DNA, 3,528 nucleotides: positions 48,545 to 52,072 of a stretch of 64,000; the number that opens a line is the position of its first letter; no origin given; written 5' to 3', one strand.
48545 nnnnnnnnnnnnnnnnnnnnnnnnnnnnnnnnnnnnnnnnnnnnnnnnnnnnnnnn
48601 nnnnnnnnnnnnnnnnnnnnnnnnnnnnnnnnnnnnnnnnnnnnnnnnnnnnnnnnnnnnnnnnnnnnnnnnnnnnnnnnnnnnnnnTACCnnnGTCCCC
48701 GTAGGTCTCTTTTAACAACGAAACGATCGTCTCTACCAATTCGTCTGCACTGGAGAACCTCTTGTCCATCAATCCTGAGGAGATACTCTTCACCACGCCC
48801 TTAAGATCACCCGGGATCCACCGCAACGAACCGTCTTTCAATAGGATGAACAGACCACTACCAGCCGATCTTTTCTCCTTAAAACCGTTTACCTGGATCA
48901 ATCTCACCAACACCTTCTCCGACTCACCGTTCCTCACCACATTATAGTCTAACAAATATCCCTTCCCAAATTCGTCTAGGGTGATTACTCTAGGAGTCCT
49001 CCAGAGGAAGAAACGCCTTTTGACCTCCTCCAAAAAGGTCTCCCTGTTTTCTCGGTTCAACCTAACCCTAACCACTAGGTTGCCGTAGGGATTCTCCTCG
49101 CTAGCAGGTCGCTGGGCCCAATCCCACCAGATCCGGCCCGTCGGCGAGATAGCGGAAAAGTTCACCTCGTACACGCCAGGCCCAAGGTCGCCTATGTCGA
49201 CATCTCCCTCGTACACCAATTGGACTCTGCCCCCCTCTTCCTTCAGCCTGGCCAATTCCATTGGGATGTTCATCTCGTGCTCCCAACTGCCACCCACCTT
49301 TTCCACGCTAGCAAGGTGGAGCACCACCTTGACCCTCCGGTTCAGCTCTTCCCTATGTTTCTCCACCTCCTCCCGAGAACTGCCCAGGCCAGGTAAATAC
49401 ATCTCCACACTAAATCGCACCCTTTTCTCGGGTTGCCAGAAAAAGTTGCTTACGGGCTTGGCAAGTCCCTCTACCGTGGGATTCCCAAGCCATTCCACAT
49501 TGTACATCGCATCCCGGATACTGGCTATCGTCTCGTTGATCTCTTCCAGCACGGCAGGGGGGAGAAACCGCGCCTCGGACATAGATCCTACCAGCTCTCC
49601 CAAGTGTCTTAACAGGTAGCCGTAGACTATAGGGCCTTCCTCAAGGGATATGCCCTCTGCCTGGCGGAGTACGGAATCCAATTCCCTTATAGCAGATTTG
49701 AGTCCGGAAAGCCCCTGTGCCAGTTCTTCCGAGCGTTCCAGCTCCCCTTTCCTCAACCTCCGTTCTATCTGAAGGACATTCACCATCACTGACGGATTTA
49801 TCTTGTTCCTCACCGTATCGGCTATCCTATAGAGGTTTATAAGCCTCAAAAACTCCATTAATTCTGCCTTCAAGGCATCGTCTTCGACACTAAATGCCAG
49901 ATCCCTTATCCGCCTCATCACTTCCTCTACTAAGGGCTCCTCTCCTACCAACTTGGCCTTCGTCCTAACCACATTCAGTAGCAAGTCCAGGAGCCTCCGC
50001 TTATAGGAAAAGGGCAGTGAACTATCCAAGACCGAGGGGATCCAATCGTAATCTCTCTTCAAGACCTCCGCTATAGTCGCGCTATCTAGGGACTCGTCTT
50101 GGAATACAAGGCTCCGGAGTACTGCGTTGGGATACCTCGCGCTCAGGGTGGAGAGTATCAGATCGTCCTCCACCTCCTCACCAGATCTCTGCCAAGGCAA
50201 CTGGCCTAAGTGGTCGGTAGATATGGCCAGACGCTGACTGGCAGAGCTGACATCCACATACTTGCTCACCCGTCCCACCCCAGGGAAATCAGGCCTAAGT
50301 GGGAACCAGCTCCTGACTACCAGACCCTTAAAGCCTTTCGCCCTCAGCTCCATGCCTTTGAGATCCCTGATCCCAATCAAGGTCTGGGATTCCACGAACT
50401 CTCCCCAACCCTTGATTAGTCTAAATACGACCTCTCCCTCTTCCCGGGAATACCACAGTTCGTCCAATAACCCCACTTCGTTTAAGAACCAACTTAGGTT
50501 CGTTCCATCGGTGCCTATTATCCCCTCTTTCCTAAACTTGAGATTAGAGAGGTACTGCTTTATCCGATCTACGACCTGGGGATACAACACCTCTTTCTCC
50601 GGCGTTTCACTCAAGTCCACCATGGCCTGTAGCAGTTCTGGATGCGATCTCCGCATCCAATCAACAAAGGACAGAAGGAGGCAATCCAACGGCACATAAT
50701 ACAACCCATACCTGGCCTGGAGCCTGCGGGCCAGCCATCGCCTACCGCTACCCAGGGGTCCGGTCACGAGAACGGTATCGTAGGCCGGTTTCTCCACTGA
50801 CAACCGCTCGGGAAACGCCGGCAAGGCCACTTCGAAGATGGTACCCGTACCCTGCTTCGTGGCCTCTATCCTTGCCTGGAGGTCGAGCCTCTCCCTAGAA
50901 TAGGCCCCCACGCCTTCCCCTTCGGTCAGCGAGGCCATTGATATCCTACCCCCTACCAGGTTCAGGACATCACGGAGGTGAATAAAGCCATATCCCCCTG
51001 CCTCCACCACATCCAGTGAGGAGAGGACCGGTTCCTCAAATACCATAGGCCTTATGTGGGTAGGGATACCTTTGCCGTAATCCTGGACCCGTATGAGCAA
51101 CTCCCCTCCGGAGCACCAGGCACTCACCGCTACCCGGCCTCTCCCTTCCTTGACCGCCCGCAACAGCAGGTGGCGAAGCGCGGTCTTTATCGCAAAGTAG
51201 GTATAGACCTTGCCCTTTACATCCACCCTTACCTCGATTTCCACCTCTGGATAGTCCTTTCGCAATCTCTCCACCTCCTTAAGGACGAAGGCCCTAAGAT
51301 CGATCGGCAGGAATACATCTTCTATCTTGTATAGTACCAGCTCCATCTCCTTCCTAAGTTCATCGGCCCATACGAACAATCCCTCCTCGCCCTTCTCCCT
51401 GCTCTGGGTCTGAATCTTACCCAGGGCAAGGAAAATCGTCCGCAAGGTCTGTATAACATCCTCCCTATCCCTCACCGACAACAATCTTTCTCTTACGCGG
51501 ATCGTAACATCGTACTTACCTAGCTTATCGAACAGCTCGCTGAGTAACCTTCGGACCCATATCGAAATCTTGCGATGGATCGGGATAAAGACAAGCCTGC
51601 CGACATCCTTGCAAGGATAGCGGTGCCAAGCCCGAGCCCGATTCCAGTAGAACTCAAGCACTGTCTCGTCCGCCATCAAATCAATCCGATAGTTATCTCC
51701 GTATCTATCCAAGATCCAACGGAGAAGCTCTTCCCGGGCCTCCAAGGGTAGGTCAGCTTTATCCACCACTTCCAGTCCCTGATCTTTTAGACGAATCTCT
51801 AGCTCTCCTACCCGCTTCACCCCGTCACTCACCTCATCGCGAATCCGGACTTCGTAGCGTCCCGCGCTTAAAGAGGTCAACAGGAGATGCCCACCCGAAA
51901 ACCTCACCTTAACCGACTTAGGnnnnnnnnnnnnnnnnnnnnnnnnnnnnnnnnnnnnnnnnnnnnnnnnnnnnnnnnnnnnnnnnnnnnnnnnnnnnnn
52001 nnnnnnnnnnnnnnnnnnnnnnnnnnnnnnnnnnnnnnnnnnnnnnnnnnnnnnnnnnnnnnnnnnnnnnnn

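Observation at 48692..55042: Giant 2116-aa fusion protein carrying a RelA/SpoT alarmone-synthetase module, a GHKL ATPase and a P-loop NTPase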

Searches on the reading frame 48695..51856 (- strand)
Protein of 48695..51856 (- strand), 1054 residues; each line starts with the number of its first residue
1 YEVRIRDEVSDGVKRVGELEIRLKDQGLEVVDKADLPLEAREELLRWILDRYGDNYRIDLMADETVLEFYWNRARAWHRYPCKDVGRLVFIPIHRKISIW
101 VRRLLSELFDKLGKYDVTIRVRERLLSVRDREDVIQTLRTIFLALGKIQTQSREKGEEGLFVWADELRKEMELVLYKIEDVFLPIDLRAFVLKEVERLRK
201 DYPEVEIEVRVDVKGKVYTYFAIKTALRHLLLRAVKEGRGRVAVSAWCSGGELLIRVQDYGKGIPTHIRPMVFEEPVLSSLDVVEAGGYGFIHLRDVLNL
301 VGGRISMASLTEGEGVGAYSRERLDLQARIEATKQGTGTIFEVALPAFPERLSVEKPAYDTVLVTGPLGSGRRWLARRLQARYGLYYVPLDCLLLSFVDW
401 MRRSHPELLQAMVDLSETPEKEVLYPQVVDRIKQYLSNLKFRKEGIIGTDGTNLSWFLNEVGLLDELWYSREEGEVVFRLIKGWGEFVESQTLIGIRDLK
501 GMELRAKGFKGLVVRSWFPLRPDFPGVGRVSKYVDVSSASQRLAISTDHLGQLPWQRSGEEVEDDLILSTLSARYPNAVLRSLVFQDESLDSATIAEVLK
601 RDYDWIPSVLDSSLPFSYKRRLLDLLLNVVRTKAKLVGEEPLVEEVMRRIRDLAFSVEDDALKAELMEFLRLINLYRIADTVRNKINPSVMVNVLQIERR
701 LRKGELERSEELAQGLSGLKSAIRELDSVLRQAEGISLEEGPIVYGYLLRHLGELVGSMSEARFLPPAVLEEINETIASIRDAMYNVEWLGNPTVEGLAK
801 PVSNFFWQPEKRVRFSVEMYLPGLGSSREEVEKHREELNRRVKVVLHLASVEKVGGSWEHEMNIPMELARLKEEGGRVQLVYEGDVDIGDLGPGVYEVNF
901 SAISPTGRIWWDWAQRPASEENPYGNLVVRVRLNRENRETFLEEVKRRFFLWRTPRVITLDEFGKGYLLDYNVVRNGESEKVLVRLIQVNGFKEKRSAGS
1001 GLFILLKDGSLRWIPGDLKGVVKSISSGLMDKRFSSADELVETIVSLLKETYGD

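Call 72: predict_structure(alignment_id=A4)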
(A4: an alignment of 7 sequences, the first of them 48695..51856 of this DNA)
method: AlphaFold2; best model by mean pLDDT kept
length: 1054 residues; sequences in the alignment: 7
mean_pLDDT: 73.8   pTM: 0.46
mean pLDDT of the five models: 73.8, 73.7, 72.4, 68.1, 65.6
residues with pLDDT >= 90: 141; 70-90: 582; 50-70: 208; < 50: 123
segments of 3 or more residues with pLDDT < 50: 1-16, 270-272, 274-290, 312-320, 532-590, 597-601, 633-639
pLDDT, mean of each block of 10 residues (from residue 1): 26 51 78 80 86 85 90 83 87 71 80 81 78 72 78 79 81 63 78 89 88 79 78 80 84 83 60 35 33 58 68 44 64 70 75 58 69 70 79 87 86 82 88 91 78 62 61 74 87 87 80 83 61 39 31 33 35 41 44 51 53 63 64 47 63 63 72 75 76 79 78 82 83 60 76 80 69 83 79 87 88 92 69 80 90 78 90 78 91 91 80 80 86 89 89 87 92 82 91 87 89 83 84 88 90 69
secondary structure, 60 per line:
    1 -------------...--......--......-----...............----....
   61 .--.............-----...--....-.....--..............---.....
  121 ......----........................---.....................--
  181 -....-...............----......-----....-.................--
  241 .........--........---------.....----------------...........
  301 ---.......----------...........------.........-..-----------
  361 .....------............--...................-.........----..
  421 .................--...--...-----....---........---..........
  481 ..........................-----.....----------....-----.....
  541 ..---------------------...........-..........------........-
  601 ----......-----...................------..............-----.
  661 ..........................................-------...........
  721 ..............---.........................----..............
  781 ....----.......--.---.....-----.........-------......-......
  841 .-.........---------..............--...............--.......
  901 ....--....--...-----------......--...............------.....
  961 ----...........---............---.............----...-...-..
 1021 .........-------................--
elements in order (helices of 4 or more, strands of 3 or more residues): E14-16 E19-24 E27-32 H38-52 E57-61 H64-76 E82-84 E87-90 H92-96 H99-112 H116-126 H131-154 H158-178 E182-185 H187-201 E206-211 E217-220 H222-238 E241-249 E252-259 H269-273 H290-300 E304-310 H321-331 E338-346 E361-365 H372-383 E386-389 H390-404 H406-414 H419-437 E440-442 E445-447 H460-467 H471-506 E512-516 E527-530 H536-542 H564-574 H576-585 H592-599 H605-610 H616-634 H641-654 H660-702 H710-734 H738-762 H767-784 E789-795 E802-806 E812-820 H828-833 H835-841 E843-851 E861-874 E877-887 H888-891 E894-904 E907-910 E927-932 H935-949 E956-960 E965-975 E979-990 E994-1006 E1011-1013 H1021-1029 H1037-1052

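Call 75: fold_search(model_id=the predicted structure, library=pdb)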
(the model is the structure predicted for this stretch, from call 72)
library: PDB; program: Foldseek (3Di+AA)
matches with E <= 10: 1619; with E <= 0.001: 113
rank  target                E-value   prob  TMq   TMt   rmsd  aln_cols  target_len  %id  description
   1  6rh8_A                1.1e-06  1.00  0.12  0.47  12.5       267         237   21  Revisiting pH-gated conformational switch. Complex HK853 mutant H260A -RR468 mutant D53A pH 5.3 (released 2020-02-19)
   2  6rh7_B                2.1e-06  1.00  0.12  0.48  13.1       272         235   21  Revisiting pH-gated conformational switch. Complex HK853 mutant H260A -RR468 mutant D53A pH 7.5 (released 2020-02-19)
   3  6rgz_A                3.6e-06  1.00  0.12  0.47  12.5       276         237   19  Revisiting pH-gated conformational switch. Complex HK853-RR468 pH 6.5 (released 2020-02-19)
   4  9jfj_A                3.6e-06  1.00  0.13  0.48  11.9       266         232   18  Crystal structure of the cytoplasmic domain of ZraS in ADP-bound form (released 2025-03-26)
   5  5uht_A                3.9e-06  1.00  0.12  0.48  11.9       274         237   20  Structure of the Thermotoga maritima HK853-BeF3-RR468 complex at pH 5.0 (released 2017-12-27)
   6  9jfj_B                4.2e-06  1.00  0.12  0.48  13.6       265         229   17  Crystal structure of the cytoplasmic domain of ZraS in ADP-bound form (released 2025-03-26)
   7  6rh0_B                4.4e-06  1.00  0.12  0.48  12.1       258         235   20  Revisiting pH-gated conformational switch. Complex HK853-RR468 pH 5.5 (released 2020-02-19)
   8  6rh0_A                4.8e-06  1.00  0.13  0.49  12.5       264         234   22  Revisiting pH-gated conformational switch. Complex HK853-RR468 pH 5.5 (released 2020-02-19)
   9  6rgy_A                4.8e-06  1.00  0.12  0.48  13.3       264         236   21  Revisiting pH-gated conformational switch. Complex HK853-RR468 pH 7.5 (released 2020-02-19)
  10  6blk_C                5.2e-06  1.00  0.12  0.67   6.4       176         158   23  Mycobacterial sensor histidine kinase MprB (released 2017-11-22)
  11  6rgy_B                5.4e-06  1.00  0.12  0.48  12.4       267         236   21  Revisiting pH-gated conformational switch. Complex HK853-RR468 pH 7.5 (released 2020-02-19)
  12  6rh7_A                5.7e-06  1.00  0.12  0.48  13.1       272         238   21  Revisiting pH-gated conformational switch. Complex HK853 mutant H260A -RR468 mutant D53A pH 7.5 (released 2020-02-19)
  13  5c93_B                6.2e-06  1.00  0.13  0.51  12.1       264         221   16  Histidine kinase with ATP (released 2016-07-27)
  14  6rfv_B                6.2e-06  1.00  0.12  0.48  11.9       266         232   19  Revisiting pH-gated conformational switch. Complex HK853-RR468 pH 7 (released 2020-02-19)
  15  9jfj_C                7.3e-06  1.00  0.13  0.47  12.6       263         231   19  Crystal structure of the cytoplasmic domain of ZraS in ADP-bound form (released 2025-03-26)
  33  4q20_B                3.9e-05  1.00  0.12  0.49  11.0       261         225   19  Crystal structure of a C-terminal part of tyrosine kinase (DivL) from Caulobacter crescentus CB15 at 2.50 A resolution (released 2014-04-23)
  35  4q20_A                4.6e-05  1.00  0.12  0.49  13.1       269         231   19  Crystal structure of a C-terminal part of tyrosine kinase (DivL) from Caulobacter crescentus CB15 at 2.50 A resolution (released 2014-04-23)
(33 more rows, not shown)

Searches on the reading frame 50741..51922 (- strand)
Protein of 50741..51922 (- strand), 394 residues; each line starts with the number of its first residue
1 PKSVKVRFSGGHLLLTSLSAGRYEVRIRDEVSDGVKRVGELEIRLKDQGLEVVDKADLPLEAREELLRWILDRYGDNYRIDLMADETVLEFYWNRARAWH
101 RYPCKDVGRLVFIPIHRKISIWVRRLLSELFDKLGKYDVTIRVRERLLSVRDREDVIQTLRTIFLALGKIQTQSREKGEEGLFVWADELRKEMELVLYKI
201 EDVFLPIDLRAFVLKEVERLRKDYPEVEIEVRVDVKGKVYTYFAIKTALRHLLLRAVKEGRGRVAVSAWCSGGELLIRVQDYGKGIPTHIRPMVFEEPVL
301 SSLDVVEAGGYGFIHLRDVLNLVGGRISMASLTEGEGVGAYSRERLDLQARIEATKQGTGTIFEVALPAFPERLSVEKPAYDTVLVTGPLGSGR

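Call 22: search_protein_families(library=pfam, proteins=[window:50741-51922:-], max_evalue=10)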
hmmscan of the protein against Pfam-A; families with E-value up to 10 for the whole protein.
window:50741-51922:- (394 aa): 2 families
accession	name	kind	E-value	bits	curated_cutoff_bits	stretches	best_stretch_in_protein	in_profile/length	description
PF02518.31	HATPase_c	-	6e-12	46.4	26.4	1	245-368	6-108/111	Histidine kinase-, DNA gyrase B-, and HSP90-like ATPase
PF05047.22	L51_S25_CI-B8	-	0.18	12.3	26.6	1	210-233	2-25/52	Mitochondrial ribosomal protein L51 / S25 / CI-B8 domain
